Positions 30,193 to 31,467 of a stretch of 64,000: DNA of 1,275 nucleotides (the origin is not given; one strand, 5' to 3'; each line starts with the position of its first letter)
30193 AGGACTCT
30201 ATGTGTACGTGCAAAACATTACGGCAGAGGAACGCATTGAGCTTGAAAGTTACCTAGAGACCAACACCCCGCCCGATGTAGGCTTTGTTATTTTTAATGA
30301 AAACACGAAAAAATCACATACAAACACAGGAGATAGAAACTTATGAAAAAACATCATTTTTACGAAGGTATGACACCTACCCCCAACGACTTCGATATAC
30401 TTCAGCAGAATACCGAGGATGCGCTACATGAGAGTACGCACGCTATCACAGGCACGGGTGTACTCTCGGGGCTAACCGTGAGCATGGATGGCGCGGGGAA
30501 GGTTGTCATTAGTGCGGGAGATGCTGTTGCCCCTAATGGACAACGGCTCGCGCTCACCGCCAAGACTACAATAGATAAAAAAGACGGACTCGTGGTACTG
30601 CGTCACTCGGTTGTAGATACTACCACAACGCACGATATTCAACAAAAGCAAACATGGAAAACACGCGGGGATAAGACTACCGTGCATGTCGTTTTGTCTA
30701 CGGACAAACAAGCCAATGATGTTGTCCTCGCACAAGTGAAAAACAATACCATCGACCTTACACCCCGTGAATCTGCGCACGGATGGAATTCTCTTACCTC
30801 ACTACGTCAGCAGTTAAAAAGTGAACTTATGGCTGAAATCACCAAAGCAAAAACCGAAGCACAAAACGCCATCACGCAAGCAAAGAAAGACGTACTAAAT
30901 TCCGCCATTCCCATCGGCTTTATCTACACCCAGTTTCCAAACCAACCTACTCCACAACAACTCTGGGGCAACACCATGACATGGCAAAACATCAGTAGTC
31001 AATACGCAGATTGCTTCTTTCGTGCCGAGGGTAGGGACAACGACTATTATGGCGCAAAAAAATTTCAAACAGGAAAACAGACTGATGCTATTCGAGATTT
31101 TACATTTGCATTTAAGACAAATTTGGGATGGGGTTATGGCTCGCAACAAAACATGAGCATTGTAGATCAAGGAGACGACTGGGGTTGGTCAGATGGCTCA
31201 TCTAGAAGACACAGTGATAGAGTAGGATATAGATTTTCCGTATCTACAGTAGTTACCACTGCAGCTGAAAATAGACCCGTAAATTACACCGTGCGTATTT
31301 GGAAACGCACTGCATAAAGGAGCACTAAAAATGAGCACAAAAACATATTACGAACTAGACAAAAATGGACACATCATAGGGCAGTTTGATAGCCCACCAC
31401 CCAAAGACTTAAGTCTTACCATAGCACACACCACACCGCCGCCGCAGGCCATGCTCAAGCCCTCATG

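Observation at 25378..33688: ~8.3 kb inverted duplication of a phage tail-fibre module plus two tandem Dam methyltransferases around a truncated baseplate-J fragment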

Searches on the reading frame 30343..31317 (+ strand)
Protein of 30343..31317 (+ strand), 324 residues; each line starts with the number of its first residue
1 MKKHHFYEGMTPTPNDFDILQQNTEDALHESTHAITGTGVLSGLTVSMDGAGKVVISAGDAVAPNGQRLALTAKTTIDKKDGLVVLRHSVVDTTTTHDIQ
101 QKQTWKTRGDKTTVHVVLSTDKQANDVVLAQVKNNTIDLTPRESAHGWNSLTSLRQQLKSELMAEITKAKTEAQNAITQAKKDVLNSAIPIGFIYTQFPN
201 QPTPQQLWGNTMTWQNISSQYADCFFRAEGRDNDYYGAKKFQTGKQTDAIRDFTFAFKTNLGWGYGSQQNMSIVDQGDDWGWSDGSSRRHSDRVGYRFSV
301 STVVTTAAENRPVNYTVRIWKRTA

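Call 10: find_encoding_contigs(protein=window:30343-31317:+, flank=10000, max_places=10)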
Protein window:30343-31317:+ (324 aa): 1 contig read that carries it; 1 place shown.
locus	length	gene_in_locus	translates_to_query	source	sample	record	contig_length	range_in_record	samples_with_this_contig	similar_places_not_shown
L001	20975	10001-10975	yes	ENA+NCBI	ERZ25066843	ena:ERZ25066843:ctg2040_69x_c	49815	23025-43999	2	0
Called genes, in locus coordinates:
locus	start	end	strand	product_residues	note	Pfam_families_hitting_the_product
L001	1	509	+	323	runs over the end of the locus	PF10124:Mu-like_gpT, PF25209:Phage_capsid_4 (faint)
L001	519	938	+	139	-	-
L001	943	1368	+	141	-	PF07030:Phage_Mu_Gp36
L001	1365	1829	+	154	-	PF05069:Phage_tail_S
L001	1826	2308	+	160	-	-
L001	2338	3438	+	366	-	PF10758:DUF2586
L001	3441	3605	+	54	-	-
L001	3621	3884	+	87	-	-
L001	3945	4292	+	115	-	PF20941:DUF6848 (weak)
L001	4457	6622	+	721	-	PF10145:PhageMin_Tail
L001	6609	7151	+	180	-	-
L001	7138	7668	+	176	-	-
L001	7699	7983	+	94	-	-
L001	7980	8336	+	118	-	-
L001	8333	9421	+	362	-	PF04865:Baseplate_J (weak)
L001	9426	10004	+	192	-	-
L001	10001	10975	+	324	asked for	-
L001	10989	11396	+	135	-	-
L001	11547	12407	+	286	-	PF02086:MethyltransfD12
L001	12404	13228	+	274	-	PF02086:MethyltransfD12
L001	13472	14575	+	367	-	-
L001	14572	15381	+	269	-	-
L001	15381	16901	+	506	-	PF02028:BCCT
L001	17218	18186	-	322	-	-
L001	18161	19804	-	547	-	PF13186:SPASM (weak)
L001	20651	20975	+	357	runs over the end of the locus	PF00483:NTP_transferase, PF12804:NTP_transf_3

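Call 11: search_dna_similar(query=window:30343-31317:+, collection=phages, mode=protein, max_evalue=0.001)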
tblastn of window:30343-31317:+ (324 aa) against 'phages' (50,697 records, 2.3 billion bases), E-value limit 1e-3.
No match.

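Call 15: find_related_loci(query=window:30343-31317:+, collection=genome_contigs, flank=10000)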
Query window:30343-31317:+ (324 aa) in genome_contigs; peptide patterns used: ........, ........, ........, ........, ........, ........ (x = any residue, [..] = any of these).
26 stretches matched a pattern, but none encodes a relative of the query by tblastn (E <= 1e-3).

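Call 19: find_related_loci(query=window:30343-31317:+, collection=viral_contigs, flank=10000)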
Query window:30343-31317:+ (324 aa) in viral_contigs; peptide patterns used: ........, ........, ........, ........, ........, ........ (x = any residue, [..] = any of these).
1 stretches matched a pattern, but none encodes a relative of the query by tblastn (E <= 1e-3).

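Call 24: find_related_loci(query=L001:3-509:+, collection=viral_contigs, flank=10000)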
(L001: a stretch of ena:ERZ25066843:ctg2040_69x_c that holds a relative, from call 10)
Query L001:3-509:+ (168 aa) in viral_contigs; peptide patterns used: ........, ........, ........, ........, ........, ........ (x = any residue, [..] = any of these).
28 stretches matched a pattern; 28 encode a relative of the query (tblastn E <= 1e-3); 28 distinct loci.
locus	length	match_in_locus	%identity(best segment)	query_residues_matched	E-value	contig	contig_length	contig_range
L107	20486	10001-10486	50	1-168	8e-45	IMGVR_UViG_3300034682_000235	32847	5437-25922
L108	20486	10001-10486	50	1-168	3e-44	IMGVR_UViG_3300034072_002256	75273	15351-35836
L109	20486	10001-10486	49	1-168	2e-43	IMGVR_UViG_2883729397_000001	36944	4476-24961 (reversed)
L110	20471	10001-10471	46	1-168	5e-43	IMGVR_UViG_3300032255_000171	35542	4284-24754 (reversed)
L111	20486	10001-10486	48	1-168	2e-41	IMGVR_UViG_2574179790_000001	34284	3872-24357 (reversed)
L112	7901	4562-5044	46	2-168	3e-41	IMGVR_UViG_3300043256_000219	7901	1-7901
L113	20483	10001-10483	46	2-168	3e-41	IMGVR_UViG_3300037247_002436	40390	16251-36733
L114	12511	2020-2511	46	1-168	5e-40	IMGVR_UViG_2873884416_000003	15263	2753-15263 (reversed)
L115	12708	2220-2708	47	2-168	5e-40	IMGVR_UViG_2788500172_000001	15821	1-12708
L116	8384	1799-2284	42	1-168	2e-39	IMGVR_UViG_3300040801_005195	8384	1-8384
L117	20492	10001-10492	45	1-168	3e-39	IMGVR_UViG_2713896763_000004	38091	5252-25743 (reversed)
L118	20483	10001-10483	45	2-168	1e-38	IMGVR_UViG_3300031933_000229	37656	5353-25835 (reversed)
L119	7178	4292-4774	45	2-168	1e-38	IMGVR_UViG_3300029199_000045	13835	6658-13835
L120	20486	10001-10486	47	1-168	1e-36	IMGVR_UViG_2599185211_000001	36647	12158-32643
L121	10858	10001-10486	40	1-168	1e-35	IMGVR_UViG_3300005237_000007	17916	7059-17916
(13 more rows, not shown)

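Call 25: search_dna_similar(query=L001:8333-9421:+, collection=phages, mode=protein, max_evalue=0.001, max_rows=15)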
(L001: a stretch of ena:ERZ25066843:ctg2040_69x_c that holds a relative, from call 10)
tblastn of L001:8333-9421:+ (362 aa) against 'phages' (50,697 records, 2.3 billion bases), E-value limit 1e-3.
Records with a match: 2; places in all: 2; records where one place covers at least 80% of the query: 0.
Best place of each record, by identity: <60% 2.
By first word of the organism name: Dulem 1; Acetobacter 1.
By host as written in the record: Eulemur flavifrons 1; Acetobacter pasteurianus NBRC 109446 1.
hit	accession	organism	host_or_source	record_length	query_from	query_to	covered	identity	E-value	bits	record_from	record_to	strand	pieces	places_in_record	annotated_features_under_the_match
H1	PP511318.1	Dulem virus 31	Eulemur flavifrons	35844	35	305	75%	25.5%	5e-7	58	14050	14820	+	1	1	baseplate j like protein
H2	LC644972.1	Acetobacter phage phiAP1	Acetobacter pasteurianus NBRC 109446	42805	43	246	56%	25.4%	3e-6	56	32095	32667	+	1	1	phage baseplate J-like protein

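Call 26: search_dna_similar(query=L001:2338-3438:+, collection=phages, mode=protein, max_evalue=0.001, max_rows=15)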
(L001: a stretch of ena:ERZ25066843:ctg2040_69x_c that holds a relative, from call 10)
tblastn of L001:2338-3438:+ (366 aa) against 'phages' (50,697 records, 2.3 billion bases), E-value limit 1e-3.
Records with a match: 22; places in all: 22; records where one place covers at least 80% of the query: 2.
Best place of each record, by identity: <60% 22.
By first word of the organism name: Flavobacterium 11; Myxococcus 2; Faecalibacterium 2; Bacteriophage 2; Meiothermus 2; Thermus 1; Mushuvirus 1; Clostridium 1.
By host as written in the record: Flavobacterium sp. LMO8 5; Faecalibacterium prausnitzii 2; - 2; Meiothermus sp. 2; Myxococcus xanthus DZ1 1; Myxococcus sp. 1; Thermus thermophilus HB8 1; Oscillospiraceae sp. ER4 1; and 7 more.
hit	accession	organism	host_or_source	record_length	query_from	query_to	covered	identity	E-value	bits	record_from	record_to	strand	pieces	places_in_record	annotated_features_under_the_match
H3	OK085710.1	Myxococcus phage Mx4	Myxococcus xanthus DZ1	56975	21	363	94%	26.4%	5e-5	51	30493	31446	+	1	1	putative tail sheath protein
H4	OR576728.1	Myxococcus phage Mx4 ts27htf-1hrm-1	Myxococcus sp.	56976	21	363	94%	26.1%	5e-5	51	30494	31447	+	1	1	hypothetical protein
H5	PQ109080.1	Thermus phage Riverbug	Thermus thermophilus HB8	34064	121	363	66%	26.8%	5e-7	57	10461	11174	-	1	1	tail sheath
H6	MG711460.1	Faecalibacterium phage FP_Mushu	Faecalibacterium prausnitzii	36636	88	333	67%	23.6%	9e-8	60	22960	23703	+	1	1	tail sheath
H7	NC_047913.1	Faecalibacterium phage FP_Mushu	Faecalibacterium prausnitzii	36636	88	333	67%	23.6%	9e-8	60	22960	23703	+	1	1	tail sheath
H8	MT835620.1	Bacteriophage sp.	human fecal samples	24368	88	333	67%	23.2%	7e-7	57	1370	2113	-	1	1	record has no annotation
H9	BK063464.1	Mushuvirus mushu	Oscillospiraceae sp. ER4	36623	88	333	67%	22.5%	7e-7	57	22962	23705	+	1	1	tail sheath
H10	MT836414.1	Bacteriophage sp.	human fecal samples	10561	180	363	50%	26.6%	3e-6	55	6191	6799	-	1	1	record has no annotation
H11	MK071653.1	Meiothermus phage MMP7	Meiothermus sp.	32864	199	362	45%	26.7%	1e-6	56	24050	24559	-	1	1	DUF2586 family protein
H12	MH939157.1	Meiothermus phage MMP17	Meiothermus sp.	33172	199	362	45%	26.7%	1e-6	56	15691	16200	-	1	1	tail sheath protein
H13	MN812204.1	Flavobacterium phage vB_FspM_lotta8-2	Flavobacterium sp. LMO8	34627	237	362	34%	29.6%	5e-4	48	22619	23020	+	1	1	structural protein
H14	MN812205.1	Flavobacterium phage vB_FspM_pippi8-1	Flavobacterium sp. LMO8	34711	237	362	34%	29.6%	5e-4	48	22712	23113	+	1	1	structural protein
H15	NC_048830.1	Flavobacterium phage vB_FspM_pippi8-1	Flavobacterium sp. LMO8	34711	237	362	34%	29.6%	5e-4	48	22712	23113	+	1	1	tail sheath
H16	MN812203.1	Flavobacterium phage vB_FspM_lotta8-1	Flavobacterium sp. LMO8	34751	237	362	34%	29.6%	5e-4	48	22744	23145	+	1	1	structural protein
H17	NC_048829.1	Flavobacterium phage vB_FspM_lotta8-1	Flavobacterium sp. LMO8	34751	237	362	34%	29.6%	5e-4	48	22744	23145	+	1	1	tail sheath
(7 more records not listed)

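Call 32: list_cluster_members(proteins=[P0001, P0002, window:30343-31317:+, window:31331-31738:+, window:25503-26327:-, window:32746-33570:+, window:26324-27184:-, window:36073-37503:-])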
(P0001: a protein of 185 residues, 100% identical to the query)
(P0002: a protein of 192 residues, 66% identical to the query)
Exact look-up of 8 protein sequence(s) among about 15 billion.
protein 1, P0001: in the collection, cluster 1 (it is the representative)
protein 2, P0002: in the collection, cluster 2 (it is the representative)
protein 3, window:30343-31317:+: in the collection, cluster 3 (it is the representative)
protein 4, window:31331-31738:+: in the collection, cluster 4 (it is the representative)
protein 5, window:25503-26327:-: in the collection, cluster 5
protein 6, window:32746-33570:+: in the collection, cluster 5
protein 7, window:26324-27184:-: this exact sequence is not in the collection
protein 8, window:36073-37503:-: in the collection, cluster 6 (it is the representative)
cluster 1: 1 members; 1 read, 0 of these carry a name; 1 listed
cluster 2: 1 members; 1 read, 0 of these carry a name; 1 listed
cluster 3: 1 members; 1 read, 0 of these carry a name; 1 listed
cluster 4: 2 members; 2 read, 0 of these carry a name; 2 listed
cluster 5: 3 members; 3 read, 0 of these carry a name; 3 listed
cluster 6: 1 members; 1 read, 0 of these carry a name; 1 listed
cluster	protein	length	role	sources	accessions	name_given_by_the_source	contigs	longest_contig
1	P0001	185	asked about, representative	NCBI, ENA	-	-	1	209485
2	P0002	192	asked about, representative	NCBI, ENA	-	-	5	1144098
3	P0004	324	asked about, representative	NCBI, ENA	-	-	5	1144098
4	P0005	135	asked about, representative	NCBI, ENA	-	-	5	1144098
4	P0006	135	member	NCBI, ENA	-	-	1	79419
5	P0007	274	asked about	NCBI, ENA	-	-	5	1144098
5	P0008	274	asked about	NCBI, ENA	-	-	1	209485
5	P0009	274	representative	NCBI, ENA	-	-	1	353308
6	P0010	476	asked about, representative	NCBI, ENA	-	-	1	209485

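Call 56: search_protein_families(library=ncbifam, proteins=[L001:8333-9421:+], max_evalue=0.01)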
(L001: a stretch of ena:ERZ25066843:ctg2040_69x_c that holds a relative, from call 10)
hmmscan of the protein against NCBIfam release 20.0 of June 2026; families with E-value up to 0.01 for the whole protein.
L001:8333-9421:+ (362 aa): 0 families

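Call 71: predict_structure(protein=window:30343-31314:+)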
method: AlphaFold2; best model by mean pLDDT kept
length: 324 residues; sequences in the alignment: 1
mean_pLDDT: 36.2   pTM: 0.24
mean pLDDT of the five models: 36.2, 34.6, 32.5, 31.6, 31.1
residues with pLDDT >= 90: 0; 70-90: 20; 50-70: 12; < 50: 292
segments of 3 or more residues with pLDDT < 50: 1-151, 184-324
pLDDT, mean of each block of 10 residues (from residue 1): 29 34 33 28 39 41 38 37 31 29 31 33 34 32 40 66 83 74 42 28 29 26 28 28 25 31 27 31 32 33 32 35 27
secondary structure, 60 per line:
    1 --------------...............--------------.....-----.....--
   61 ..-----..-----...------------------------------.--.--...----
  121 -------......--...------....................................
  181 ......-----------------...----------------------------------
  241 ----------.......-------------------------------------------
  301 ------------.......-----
elements in order: H15-29 E44-48 E54-58 E75-77 E114-116 E128-133 E136-138 H145-186 E251-257 E313-319

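Call 72: search_protein_representatives(protein=window:30343-31314:+)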
Query: 324 residues. Proteins with E-value up to 0.001 (for the whole library): 1022; up to 1e-10: 138; up to 1e-30: 5. The best 150 are listed.
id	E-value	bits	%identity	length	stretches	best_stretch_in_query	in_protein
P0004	1.6e-216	733.9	100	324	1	1-324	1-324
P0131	2.2e-44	168.5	48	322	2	166-323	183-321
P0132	1.7e-43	165.6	41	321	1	1-324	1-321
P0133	5.2e-32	127.9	42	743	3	156-322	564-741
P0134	2.2e-31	125.8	40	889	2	1-159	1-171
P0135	7.6e-29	117.5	48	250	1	164-324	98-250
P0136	5.2e-28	114.7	37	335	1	1-323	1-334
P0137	8.5e-27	110.7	40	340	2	1-205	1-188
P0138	2.3e-26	109.3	36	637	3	173-237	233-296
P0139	2.5e-21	92.8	38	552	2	177-324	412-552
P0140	5.4e-20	88.4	45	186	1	173-324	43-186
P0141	1.2e-19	87.3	39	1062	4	185-323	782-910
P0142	4.6e-18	82.1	46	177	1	169-324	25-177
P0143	1.3e-17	80.6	47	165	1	181-324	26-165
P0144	2.7e-17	79.5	40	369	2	188-323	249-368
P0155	2.2e-14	70.0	43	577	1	177-324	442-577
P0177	6.7e-13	65.1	44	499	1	187-324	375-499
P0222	2.0e-11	60.3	36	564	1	187-324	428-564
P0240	3.8e-11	59.3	37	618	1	178-324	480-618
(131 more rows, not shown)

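Call 75: search_protein_families(library=pfam, proteins=[P0133, P0134, P0139, P0141, P0155, P0132, P0136, P0177, P0222, P0240], max_evalue=0.001)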
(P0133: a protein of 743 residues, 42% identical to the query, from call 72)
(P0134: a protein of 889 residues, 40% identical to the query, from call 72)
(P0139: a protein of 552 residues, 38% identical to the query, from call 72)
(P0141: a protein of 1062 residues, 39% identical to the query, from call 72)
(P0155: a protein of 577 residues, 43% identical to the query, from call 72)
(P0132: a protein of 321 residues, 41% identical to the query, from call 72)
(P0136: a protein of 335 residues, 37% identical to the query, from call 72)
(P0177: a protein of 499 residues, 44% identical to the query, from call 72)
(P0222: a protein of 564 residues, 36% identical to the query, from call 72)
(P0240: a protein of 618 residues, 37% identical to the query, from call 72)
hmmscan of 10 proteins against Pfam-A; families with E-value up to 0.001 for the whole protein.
P0133 (743 aa): 9 families
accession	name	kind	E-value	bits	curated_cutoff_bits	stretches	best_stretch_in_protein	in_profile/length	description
PF24681.1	Kelch_KLHDC2_KLHL20_DRC7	-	2e-31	109.5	50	2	329-499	9-192/221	KLHDC2/KLHL20/DRC7 Kelch-repeats domain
PF24981.1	Beta-prop_ATRN-LZTR1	-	4.2e-20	72.6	50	1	229-438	1-226/289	Attractin/LZTR1 beta-propeller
PF01344.31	Kelch_1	-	1.1e-16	60.4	20.1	1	461-490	1-30/46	Kelch motif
PF13854.13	Kelch_HCF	-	1.6e-15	57.6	113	2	208-302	181-276/345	Host cell factor, Kelch-repeats domain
PF13964.12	Kelch_6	-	5.2e-11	42.6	25.3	0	264-303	1-42/50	Kelch motif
PF13418.12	Kelch_4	-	1.2e-08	35.2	21.6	0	316-355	5-41/49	Galactose oxidase, central domain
PF07646.21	Kelch_2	-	1.5e-06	28.3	21.3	0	264-302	1-42/48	Kelch motif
PF13415.12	Kelch_3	-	4.4e-06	27.2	22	0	330-369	3-43/48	Galactose oxidase, central domain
PF19755.4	DUF6242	-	9.6e-05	22.8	29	0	399-498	126-217/217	Domain of unknown function (DUF6242)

P0134 (889 aa): 7 families
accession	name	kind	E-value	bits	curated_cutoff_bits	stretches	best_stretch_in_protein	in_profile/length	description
PF24681.1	Kelch_KLHDC2_KLHL20_DRC7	-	2.1e-27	96.3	50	2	501-628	49-183/221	KLHDC2/KLHL20/DRC7 Kelch-repeats domain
PF01344.31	Kelch_1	-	4.3e-17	61.7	20.1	0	502-529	1-27/46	Kelch motif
PF24981.1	Beta-prop_ATRN-LZTR1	-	9.1e-16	58.4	50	3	515-626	1-125/289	Attractin/LZTR1 beta-propeller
PF13854.13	Kelch_HCF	-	2.5e-15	57.1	113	2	348-422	182-258/345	Host cell factor, Kelch-repeats domain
PF13418.12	Kelch_4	-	1.8e-13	50.6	21.6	0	452-493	2-42/49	Galactose oxidase, central domain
PF13964.12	Kelch_6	-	5.1e-10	39.4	25.3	0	503-529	2-28/50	Kelch motif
PF13415.12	Kelch_3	-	1.3e-06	28.8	22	0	469-510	3-47/48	Galactose oxidase, central domain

P0139 (552 aa): 1 family
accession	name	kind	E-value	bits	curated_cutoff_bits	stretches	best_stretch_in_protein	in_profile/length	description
PF02018.23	CBM_4_9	-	0.00021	22.1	25.9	1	208-339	2-132/136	Carbohydrate binding domain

P0141 (1062 aa): 1 family
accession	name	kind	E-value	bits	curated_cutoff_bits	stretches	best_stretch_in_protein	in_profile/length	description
PF00059.27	Lectin_C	-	2.4e-48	163.8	22.6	4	206-307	6-107/107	Lectin C-type domain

P0155 (577 aa): 0 families

P0132 (321 aa): 0 families

P0136 (335 aa): 0 families

P0177 (499 aa): 0 families

P0222 (564 aa): 1 family
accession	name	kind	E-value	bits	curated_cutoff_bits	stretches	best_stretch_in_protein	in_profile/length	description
PF06705.16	SF-assemblin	-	0.00048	20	30.6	0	26-169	90-234/247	SF-assemblin/beta giardin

P0240 (618 aa): 1 family
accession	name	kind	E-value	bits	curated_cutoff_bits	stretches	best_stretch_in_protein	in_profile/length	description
PF07484.17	Collar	-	3.5e-06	27.3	24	0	285-318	3-36/57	Phage Tail Collar Domain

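Call 82: search_solved_structures(query=A3, max_evalue=0.1)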
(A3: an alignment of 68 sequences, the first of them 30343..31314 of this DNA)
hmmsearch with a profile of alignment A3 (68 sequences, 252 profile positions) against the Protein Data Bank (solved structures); distinct sequences matched with E-value up to 0.1: 87 (the best 60 are shown).
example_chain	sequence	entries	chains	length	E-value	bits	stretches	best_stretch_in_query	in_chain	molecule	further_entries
9wyt_J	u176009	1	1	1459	8.5e-26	94.8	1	9-82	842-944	yolk sac IgY receptor precursor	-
7jpt_A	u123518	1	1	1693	2.8e-21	80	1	22-80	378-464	Lymphocyte antigen 75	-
7jpu_A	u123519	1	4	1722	3.3e-21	79.8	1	22-80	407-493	Lymphocyte antigen 75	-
9cuy_c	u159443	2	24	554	3e-14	57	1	56-246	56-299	Short tail fiber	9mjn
5e4k_A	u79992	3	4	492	7.2e-11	45.9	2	6-78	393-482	C-type mannose receptor 2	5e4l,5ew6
5ao6_A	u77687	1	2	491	9.2e-11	45.6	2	6-76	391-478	C-TYPE MANNOSE RECEPTOR 2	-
5ao5_A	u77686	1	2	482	1.5e-10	44.9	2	6-75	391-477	C-TYPE MANNOSE RECEPTOR 2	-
8hbc_A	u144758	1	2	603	2.1e-09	41.1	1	22-81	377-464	Lymphocyte antigen 75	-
8k8h_A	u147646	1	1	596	5.1e-09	39.8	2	22-78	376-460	Lymphocyte antigen 75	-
6y0m_A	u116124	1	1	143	1.6e-06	31.6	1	8-74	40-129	Low affinity immunoglobulin epsilon Fc receptor membrane-bound form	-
4gi0_A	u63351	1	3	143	3.1e-06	30.7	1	8-74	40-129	Low affinity immunoglobulin epsilon Fc receptor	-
4gj0_A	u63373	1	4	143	4.8e-06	30.1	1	8-74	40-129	Low affinity immunoglobulin epsilon Fc receptor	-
4gjx_A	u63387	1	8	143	4.9e-06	30.1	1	8-74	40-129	Low affinity immunoglobulin epsilon Fc receptor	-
1t8c_A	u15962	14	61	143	5e-06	30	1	8-74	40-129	Low affinity immunoglobulin epsilon Fc receptor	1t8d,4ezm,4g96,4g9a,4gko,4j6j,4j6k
6y0l_A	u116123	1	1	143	5.3e-06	30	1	8-74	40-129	Low affinity immunoglobulin epsilon Fc receptor membrane-bound form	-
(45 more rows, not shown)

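Call 83: predict_structure(alignment_id=A3)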
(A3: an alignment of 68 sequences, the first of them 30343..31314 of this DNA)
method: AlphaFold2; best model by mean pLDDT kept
length: 324 residues; sequences in the alignment: 68
mean_pLDDT: 76.7   pTM: 0.47
mean pLDDT of the five models: 76.7, 74.6, 74.4, 74.0, 71.4
residues with pLDDT >= 90: 110; 70-90: 104; 50-70: 75; < 50: 35
segments of 3 or more residues with pLDDT < 50: 265-283, 288-293, 302-309
pLDDT, mean of each block of 10 residues (from residue 1): 74 87 79 64 90 93 86 91 87 72 62 69 88 90 64 84 93 94 93 95 95 95 79 66 71 62 50 45 49 53 47 82 96
secondary structure, 60 per line:
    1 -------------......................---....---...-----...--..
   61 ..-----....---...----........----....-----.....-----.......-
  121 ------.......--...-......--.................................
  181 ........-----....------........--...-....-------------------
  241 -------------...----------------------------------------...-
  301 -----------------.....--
elements in order: H14-35 E39-42 E46-48 E54-56 E59-62 E68-71 E75-77 E82-89 E94-97 E103-107 E113-119 E127-133 E136-138 H140-145 H148-188 E194-197 H204-211 E214-216 H218-221 E254-256 E297-299 E318-322
